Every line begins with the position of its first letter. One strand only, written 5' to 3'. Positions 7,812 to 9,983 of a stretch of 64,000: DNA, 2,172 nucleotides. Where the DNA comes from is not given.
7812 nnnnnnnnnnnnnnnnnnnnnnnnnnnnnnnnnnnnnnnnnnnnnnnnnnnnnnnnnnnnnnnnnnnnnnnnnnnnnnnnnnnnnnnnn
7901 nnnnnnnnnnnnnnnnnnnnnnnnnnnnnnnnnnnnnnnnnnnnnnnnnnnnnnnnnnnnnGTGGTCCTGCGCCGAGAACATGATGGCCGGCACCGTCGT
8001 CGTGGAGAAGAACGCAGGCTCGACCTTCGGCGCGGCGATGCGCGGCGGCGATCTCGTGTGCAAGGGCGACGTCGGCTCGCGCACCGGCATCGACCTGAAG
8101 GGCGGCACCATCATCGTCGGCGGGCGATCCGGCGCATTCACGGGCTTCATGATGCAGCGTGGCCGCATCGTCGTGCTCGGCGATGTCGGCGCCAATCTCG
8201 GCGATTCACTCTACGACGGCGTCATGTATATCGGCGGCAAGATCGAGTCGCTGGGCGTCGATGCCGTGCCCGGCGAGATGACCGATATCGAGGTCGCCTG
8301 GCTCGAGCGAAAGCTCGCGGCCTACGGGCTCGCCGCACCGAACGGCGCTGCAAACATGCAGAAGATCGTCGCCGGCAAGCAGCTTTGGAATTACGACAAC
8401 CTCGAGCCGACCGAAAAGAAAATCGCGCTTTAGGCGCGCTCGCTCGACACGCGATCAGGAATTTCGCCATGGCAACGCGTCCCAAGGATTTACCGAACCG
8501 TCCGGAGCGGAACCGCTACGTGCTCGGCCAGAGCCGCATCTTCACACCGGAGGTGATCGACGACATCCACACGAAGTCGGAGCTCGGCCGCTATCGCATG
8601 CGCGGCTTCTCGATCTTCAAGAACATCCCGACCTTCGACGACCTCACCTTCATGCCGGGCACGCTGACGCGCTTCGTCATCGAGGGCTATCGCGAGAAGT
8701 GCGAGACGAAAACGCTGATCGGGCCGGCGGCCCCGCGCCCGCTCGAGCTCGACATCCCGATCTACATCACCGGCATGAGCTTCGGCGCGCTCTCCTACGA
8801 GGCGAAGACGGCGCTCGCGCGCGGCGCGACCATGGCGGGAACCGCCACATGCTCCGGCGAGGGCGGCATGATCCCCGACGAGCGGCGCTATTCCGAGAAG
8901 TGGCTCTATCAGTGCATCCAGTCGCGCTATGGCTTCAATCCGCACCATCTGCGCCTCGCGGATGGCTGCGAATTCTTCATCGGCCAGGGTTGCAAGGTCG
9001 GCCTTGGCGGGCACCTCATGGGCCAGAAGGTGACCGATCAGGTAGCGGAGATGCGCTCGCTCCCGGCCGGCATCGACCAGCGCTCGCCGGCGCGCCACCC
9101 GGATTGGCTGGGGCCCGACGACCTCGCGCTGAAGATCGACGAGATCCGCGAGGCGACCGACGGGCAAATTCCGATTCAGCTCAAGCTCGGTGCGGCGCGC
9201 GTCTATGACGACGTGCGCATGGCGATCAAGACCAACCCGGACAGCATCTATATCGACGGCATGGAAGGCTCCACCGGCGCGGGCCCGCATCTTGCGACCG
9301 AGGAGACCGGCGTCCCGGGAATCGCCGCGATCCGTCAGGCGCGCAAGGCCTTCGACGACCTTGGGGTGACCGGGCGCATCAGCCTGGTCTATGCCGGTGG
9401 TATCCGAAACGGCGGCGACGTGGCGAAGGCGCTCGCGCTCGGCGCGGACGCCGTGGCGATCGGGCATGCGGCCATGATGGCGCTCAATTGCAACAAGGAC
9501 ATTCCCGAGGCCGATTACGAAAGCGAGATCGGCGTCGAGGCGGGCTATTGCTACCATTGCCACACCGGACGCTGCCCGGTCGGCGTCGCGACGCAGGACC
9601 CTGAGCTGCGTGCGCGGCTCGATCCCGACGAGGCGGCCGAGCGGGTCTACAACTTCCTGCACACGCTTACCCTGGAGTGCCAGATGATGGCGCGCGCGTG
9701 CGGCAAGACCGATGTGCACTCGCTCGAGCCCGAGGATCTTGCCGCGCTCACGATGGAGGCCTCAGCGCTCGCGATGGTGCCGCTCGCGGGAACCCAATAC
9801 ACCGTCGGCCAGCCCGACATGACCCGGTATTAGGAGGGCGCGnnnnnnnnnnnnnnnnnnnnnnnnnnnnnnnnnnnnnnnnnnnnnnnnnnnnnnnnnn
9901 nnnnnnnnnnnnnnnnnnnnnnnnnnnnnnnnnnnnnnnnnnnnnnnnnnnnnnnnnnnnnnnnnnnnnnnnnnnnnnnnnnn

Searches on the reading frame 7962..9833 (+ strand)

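Call 22: search_protein_families(library=pfam, proteins=[window:7962-9833:+], max_evalue=0.00001)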
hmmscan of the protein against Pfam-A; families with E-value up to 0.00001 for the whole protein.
window:7962-9833:+ (623 aa): 4 families
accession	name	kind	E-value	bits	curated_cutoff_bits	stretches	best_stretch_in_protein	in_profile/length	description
PF01645.23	Glu_synthase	-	3e-88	296.9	20.4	1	260-582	62-368/369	Conserved region in glutamate synthase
PF01070.24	FMN_dh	-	3.9e-11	43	24.9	1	449-510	255-311/350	FMN-dependent dehydrogenase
PF03060.21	NMO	-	1.4e-06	28.4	28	1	416-511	147-232/331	Nitronate monooxygenase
PF00478.31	IMPDH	-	1.5e-06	27.9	25.6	1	448-502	187-237/345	IMP dehydrogenase / GMP reductase domain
